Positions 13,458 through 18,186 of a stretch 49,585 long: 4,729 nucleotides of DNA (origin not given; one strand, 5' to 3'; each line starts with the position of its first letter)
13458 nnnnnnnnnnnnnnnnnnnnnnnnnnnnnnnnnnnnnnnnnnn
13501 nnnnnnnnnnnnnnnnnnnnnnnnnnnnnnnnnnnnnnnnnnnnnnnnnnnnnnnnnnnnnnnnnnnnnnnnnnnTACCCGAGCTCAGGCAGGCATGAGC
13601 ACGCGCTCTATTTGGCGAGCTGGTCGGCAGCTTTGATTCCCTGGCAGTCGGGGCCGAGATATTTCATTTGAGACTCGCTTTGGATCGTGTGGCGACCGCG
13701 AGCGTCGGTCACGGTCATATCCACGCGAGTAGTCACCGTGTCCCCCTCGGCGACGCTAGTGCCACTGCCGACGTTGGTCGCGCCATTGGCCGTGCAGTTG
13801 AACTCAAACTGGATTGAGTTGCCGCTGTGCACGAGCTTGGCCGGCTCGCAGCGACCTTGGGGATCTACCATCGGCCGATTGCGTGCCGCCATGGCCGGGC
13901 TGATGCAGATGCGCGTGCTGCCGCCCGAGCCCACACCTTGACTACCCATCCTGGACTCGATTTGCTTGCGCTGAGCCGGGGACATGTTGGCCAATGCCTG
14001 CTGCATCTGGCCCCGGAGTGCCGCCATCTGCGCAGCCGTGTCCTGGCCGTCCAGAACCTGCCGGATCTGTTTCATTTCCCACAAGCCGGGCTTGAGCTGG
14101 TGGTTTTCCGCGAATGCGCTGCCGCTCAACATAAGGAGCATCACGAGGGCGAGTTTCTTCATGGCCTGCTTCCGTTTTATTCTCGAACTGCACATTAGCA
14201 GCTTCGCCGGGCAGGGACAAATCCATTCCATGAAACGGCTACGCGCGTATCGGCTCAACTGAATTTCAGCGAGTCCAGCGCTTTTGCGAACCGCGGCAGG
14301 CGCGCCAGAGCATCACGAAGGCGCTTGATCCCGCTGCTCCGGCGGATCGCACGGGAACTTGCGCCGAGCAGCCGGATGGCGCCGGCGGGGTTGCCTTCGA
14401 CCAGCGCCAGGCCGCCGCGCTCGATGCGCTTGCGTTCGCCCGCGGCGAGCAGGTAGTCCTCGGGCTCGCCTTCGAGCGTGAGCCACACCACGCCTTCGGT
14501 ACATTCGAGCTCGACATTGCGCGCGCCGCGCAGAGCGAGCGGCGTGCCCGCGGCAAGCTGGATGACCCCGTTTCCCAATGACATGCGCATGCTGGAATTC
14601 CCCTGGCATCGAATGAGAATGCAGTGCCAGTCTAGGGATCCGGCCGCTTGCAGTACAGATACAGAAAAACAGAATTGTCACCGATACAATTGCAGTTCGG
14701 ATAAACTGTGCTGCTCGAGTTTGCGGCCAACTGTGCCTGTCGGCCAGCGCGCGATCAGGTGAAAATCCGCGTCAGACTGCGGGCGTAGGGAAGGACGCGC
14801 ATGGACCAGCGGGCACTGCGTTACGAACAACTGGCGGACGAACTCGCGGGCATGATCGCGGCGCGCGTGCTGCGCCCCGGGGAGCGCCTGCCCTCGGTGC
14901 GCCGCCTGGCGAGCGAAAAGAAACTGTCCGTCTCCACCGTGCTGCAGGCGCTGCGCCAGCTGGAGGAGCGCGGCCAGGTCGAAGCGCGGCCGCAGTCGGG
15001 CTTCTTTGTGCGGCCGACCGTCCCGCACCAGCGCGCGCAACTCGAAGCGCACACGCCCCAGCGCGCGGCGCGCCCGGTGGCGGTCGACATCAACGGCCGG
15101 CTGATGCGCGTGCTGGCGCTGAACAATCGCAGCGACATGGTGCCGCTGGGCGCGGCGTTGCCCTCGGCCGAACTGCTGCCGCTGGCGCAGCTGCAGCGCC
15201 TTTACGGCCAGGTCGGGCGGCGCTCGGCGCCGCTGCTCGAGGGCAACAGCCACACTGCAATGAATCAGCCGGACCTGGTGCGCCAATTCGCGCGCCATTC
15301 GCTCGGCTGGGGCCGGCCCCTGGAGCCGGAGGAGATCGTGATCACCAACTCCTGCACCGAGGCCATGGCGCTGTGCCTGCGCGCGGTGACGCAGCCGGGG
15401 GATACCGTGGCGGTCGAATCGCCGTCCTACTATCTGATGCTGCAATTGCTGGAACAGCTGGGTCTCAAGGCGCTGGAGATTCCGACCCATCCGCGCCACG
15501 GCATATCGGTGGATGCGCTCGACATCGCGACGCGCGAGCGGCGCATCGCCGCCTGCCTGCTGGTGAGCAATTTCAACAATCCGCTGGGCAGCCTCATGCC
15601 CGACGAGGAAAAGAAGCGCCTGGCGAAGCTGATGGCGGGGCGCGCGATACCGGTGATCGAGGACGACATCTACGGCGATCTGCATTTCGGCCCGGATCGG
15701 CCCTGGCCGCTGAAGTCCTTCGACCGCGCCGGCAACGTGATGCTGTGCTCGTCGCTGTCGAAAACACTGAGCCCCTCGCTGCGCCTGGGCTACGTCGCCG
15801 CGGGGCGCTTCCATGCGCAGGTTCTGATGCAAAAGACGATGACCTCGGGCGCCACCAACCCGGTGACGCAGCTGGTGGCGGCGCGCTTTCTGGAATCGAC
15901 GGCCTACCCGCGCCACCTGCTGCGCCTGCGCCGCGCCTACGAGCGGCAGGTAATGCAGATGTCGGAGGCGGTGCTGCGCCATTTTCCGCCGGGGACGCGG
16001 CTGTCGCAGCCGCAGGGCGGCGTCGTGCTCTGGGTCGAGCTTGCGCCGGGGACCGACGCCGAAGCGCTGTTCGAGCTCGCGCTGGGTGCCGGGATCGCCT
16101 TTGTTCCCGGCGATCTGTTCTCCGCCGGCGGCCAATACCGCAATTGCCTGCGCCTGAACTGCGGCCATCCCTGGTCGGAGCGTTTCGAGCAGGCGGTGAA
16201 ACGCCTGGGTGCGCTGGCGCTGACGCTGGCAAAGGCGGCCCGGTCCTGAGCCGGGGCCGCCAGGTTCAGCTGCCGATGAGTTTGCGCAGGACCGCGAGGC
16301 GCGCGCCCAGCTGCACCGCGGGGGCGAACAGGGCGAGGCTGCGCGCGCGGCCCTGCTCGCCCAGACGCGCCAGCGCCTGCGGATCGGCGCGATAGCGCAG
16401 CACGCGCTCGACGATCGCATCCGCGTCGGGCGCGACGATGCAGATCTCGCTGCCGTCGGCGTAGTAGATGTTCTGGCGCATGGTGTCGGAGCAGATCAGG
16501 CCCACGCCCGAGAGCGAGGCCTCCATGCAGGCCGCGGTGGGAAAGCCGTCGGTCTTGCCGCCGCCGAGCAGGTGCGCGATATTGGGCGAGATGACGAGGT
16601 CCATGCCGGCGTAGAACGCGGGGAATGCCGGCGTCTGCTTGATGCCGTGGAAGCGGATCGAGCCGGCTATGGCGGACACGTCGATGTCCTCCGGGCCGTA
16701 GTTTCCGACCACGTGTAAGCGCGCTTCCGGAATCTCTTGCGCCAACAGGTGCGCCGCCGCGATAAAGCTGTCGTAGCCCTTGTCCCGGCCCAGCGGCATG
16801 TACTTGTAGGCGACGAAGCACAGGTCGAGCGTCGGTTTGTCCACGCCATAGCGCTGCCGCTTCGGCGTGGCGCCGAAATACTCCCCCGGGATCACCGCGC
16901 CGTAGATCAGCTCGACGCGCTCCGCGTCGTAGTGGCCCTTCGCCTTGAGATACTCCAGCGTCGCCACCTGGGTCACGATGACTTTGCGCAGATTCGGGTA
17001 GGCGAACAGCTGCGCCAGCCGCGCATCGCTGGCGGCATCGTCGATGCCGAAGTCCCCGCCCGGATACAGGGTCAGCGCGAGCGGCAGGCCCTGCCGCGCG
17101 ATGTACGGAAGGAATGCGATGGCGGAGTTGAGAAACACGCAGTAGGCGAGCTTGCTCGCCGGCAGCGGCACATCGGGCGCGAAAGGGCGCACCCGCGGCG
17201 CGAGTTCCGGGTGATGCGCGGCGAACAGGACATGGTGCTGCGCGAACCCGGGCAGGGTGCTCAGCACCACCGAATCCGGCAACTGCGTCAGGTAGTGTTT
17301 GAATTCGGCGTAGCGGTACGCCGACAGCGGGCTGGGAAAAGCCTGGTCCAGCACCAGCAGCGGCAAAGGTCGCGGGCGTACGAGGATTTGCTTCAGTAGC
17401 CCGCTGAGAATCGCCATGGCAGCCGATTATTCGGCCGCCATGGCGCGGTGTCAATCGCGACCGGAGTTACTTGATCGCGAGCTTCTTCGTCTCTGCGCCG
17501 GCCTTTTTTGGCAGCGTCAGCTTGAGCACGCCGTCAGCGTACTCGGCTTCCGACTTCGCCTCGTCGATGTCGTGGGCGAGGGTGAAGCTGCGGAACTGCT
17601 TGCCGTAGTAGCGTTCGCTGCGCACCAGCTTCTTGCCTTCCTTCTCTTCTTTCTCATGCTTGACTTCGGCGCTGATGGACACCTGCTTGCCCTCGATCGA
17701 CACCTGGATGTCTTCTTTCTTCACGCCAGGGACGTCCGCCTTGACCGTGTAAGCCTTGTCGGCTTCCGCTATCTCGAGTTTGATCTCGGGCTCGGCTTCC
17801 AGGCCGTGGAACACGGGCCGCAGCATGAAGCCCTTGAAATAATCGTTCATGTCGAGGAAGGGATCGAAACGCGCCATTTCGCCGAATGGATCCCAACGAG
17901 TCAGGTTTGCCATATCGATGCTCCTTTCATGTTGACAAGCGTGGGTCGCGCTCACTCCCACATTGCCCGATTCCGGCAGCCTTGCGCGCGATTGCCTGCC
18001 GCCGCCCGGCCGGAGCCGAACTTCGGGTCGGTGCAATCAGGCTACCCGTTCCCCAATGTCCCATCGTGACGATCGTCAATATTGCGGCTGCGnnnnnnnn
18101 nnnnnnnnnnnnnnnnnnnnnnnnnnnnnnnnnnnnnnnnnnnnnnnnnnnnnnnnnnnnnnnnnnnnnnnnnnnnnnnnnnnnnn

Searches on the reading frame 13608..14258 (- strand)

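Call 43: search_protein_families(library=pfam, proteins=[window:13608-14258:-], max_evalue=0.00001)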
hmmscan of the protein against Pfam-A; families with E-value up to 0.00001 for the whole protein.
window:13608-14258:- (216 aa): 1 family
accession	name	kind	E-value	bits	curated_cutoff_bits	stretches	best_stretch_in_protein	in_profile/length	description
PF12276.13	DUF3617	-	3e-15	57.4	24.5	1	55-205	1-106/106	Protein of unknown function (DUF3617)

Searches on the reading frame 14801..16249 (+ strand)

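Call 43: search_protein_families(library=pfam, proteins=[window:14801-16249:+], max_evalue=0.00001)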
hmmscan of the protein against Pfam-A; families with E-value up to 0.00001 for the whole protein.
window:14801-16249:+ (482 aa): 3 families
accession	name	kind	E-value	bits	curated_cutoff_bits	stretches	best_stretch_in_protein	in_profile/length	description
PF00155.27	Aminotran_1_2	-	1.1e-29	104.2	19.7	1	172-469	61-361/361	Aminotransferase class I and II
PF00392.27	GntR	-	4.1e-16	58.8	27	1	8-70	2-64/64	Bacterial regulatory proteins, gntR family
PF12897.13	Asp_aminotransf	-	5.1e-06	26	27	0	201-469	125-405/421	Aspartate amino-transferase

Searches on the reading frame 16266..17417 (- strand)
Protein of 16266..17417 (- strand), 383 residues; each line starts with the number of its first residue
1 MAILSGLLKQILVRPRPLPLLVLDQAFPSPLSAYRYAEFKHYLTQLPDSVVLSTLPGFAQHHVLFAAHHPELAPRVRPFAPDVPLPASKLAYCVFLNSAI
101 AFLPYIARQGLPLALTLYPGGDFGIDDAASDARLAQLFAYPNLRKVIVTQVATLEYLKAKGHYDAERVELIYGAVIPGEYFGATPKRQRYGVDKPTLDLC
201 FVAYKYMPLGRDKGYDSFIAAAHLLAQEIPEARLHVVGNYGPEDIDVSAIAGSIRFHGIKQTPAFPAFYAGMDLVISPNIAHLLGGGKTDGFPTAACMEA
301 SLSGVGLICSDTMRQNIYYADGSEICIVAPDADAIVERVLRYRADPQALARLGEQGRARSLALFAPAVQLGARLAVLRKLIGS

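Call 43: search_protein_families(library=pfam, proteins=[window:16266-17417:-], max_evalue=0.00001)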
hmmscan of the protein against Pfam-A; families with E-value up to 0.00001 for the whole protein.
window:16266-17417:- (383 aa): 3 families
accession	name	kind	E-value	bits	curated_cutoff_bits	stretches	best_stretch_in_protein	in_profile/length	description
PF13524.12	Glyco_trans_1_2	-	9e-10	39.1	25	1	227-362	10-131/144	Glycosyl transferase-like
PF13692.12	Glyco_trans_1_4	-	1.9e-09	38.3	27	1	211-342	13-139/142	Glycosyl transferases group 1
PF00534.26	Glycos_transf_1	-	5.3e-09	36.3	26.4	1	209-358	24-171/172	Glycosyl transferases group 1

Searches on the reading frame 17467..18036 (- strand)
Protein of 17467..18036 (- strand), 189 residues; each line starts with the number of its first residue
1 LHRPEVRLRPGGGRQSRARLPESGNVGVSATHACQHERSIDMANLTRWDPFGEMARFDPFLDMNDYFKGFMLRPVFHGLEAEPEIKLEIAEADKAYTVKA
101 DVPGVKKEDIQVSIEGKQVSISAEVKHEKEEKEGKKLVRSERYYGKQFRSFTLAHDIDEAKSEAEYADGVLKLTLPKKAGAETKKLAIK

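Call 43: search_protein_families(library=pfam, proteins=[window:17467-18036:-], max_evalue=0.00001)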
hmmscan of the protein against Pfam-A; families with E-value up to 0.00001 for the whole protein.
window:17467-18036:- (189 aa): 1 family
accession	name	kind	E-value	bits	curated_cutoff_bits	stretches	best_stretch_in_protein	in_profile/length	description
PF00011.27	HSP20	-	2.2e-21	76.3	20.8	1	89-184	2-97/102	Hsp20/alpha crystallin family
